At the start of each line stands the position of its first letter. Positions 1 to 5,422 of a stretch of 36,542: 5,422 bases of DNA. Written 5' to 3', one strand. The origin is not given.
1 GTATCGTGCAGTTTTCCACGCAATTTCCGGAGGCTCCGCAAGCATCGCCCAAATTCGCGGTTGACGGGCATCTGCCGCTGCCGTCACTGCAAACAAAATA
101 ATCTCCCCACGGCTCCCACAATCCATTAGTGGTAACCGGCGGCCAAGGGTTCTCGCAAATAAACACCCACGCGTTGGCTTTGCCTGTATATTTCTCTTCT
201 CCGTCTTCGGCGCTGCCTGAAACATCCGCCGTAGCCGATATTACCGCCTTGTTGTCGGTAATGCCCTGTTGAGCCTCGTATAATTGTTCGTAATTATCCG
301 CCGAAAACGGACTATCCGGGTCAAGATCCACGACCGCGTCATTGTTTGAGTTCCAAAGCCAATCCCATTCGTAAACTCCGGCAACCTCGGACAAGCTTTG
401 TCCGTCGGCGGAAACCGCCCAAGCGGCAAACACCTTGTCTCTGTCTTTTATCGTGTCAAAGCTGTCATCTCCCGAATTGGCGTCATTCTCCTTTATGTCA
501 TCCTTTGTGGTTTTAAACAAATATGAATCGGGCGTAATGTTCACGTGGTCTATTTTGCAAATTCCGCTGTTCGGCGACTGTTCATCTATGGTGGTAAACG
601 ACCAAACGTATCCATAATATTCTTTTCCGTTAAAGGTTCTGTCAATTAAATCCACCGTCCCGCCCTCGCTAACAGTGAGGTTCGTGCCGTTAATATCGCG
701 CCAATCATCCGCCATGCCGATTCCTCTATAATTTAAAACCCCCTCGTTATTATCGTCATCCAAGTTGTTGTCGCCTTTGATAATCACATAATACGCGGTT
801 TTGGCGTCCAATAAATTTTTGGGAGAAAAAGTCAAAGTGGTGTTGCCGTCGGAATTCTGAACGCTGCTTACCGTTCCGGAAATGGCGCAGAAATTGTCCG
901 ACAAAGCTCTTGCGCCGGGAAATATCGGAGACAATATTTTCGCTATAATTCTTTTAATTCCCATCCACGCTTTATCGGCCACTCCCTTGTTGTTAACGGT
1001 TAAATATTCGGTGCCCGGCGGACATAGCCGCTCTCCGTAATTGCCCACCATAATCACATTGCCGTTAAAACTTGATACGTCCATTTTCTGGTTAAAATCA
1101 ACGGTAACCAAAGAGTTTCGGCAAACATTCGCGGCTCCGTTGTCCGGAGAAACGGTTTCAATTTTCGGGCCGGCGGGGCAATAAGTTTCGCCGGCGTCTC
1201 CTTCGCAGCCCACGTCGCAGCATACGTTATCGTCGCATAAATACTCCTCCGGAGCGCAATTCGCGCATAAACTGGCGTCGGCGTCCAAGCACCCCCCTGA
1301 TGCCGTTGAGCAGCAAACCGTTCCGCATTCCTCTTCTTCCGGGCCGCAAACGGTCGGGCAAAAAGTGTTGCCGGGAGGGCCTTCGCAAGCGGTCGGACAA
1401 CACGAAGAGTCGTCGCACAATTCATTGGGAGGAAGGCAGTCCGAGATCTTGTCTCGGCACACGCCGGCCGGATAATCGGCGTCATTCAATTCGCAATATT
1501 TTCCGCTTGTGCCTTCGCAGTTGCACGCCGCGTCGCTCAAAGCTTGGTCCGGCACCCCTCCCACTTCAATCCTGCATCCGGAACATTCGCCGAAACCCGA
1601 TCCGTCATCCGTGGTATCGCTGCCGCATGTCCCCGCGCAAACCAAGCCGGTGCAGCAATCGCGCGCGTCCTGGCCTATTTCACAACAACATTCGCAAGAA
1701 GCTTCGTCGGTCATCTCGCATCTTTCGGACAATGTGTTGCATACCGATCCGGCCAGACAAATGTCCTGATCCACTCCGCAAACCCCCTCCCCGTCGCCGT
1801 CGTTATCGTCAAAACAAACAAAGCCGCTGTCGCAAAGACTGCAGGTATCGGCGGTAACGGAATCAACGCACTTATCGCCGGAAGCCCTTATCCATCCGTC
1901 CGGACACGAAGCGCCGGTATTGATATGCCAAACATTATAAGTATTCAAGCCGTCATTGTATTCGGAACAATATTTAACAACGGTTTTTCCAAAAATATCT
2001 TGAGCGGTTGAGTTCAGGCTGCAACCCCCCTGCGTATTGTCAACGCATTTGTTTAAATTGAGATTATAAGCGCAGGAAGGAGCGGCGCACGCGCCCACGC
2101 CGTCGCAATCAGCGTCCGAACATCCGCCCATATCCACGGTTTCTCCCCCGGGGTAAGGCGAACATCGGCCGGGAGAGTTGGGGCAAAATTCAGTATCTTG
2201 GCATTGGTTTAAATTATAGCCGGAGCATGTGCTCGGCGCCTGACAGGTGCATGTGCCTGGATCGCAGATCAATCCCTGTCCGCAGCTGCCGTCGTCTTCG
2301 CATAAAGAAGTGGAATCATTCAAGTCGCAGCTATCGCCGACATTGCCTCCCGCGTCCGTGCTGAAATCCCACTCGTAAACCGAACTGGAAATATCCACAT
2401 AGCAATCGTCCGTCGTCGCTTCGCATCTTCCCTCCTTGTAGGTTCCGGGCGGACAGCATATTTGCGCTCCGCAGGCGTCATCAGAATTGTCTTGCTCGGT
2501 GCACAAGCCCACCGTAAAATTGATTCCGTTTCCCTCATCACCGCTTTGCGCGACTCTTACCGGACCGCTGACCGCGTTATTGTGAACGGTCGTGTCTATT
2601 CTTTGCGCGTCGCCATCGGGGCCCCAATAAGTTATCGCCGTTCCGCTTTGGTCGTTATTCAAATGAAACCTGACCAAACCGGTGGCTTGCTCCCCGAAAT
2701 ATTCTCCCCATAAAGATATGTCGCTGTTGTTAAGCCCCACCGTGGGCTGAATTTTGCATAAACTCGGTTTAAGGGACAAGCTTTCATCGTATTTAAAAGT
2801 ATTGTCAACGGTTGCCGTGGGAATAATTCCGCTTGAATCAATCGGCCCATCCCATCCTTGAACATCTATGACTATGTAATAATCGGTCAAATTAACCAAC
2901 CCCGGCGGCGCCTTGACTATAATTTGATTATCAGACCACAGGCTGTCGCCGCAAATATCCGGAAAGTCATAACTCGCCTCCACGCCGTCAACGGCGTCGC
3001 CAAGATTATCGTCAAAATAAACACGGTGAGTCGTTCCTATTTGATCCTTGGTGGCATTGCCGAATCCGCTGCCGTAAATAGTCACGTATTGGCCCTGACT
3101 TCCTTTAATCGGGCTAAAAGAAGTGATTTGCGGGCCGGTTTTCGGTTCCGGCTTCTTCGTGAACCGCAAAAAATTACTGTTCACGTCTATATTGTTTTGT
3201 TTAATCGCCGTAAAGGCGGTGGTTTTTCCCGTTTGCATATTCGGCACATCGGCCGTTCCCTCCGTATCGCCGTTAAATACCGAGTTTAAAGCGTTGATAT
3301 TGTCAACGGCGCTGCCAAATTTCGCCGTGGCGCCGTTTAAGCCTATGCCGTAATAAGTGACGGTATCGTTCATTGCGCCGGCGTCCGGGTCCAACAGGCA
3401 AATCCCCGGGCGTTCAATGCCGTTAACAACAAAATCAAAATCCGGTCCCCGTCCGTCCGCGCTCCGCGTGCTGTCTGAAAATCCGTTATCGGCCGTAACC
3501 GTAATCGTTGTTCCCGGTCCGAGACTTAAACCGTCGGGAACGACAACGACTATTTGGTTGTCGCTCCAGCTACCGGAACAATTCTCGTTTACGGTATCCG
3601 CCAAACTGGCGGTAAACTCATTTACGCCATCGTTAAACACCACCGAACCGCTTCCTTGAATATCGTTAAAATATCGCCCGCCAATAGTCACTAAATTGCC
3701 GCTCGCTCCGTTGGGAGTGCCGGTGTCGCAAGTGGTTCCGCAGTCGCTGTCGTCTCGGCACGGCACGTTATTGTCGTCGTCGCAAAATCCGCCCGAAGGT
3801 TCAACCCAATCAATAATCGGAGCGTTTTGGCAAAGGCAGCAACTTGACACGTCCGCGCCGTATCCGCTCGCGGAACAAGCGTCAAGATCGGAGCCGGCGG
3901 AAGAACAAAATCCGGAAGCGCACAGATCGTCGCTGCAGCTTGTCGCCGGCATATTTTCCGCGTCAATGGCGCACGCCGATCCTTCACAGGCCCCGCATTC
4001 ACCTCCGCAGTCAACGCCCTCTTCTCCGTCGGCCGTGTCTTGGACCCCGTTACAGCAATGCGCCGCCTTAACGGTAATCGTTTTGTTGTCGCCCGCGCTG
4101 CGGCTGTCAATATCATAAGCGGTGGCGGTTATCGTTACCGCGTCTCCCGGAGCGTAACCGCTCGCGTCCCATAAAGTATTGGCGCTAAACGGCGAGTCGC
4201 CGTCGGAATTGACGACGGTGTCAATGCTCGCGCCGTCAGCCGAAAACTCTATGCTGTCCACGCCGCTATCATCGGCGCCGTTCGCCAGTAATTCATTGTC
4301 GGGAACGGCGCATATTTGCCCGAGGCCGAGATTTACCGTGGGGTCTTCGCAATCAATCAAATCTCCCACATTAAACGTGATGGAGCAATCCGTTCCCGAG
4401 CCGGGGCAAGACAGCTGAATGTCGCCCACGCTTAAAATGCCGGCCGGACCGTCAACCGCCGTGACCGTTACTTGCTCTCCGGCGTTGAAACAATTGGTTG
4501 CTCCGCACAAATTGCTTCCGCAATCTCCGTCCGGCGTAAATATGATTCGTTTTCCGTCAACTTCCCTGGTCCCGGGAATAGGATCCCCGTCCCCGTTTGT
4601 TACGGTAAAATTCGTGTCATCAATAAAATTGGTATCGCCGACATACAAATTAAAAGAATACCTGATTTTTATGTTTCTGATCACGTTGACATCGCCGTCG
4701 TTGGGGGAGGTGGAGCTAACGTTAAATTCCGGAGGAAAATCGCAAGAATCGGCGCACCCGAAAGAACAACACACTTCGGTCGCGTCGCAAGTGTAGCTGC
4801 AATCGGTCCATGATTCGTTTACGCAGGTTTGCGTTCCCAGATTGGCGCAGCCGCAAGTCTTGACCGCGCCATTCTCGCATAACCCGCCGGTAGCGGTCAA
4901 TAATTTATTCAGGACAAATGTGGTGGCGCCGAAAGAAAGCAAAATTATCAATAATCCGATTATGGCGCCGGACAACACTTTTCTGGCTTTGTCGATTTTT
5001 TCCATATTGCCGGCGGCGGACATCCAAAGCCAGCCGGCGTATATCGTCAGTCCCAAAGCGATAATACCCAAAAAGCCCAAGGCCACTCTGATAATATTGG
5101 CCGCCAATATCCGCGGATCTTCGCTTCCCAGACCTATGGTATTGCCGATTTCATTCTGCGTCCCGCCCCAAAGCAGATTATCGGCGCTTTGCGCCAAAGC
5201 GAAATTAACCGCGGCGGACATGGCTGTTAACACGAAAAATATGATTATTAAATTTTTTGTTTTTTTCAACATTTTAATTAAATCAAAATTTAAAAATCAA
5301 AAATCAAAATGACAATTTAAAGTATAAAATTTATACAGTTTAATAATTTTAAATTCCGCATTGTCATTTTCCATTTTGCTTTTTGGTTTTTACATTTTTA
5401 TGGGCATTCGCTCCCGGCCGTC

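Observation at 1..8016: Tandem paralogs share the membrane anchor and carry different heads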

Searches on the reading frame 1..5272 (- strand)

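Call 8: search_protein_families(library=pfam, proteins=[window:1-5272:-], max_evalue=0.01)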
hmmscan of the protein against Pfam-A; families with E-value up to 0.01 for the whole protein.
window:1-5272:- (1757 aa): 2 families
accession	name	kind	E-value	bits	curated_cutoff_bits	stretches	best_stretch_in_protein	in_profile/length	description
PF13205.12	Big_5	-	1.5e-19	71.1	23.6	2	183-250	5-72/105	Bacterial Ig-like domain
PF01833.30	TIG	-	0.0002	21.7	20.9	1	714-806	1-72/84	IPT/TIG domain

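Call 9: search_protein_families(library=ncbifam, proteins=[window:1-5272:-], max_evalue=0.01)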
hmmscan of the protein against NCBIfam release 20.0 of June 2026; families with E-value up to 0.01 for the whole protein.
window:1-5272:- (1757 aa): 1 family
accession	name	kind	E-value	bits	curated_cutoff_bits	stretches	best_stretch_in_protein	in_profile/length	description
NF045849.1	ICE_MMCAP2_0565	equivalog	0.00013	21.6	40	1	60-122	16-78/80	Mbov_0395 family pilin-like conjugal transfer protein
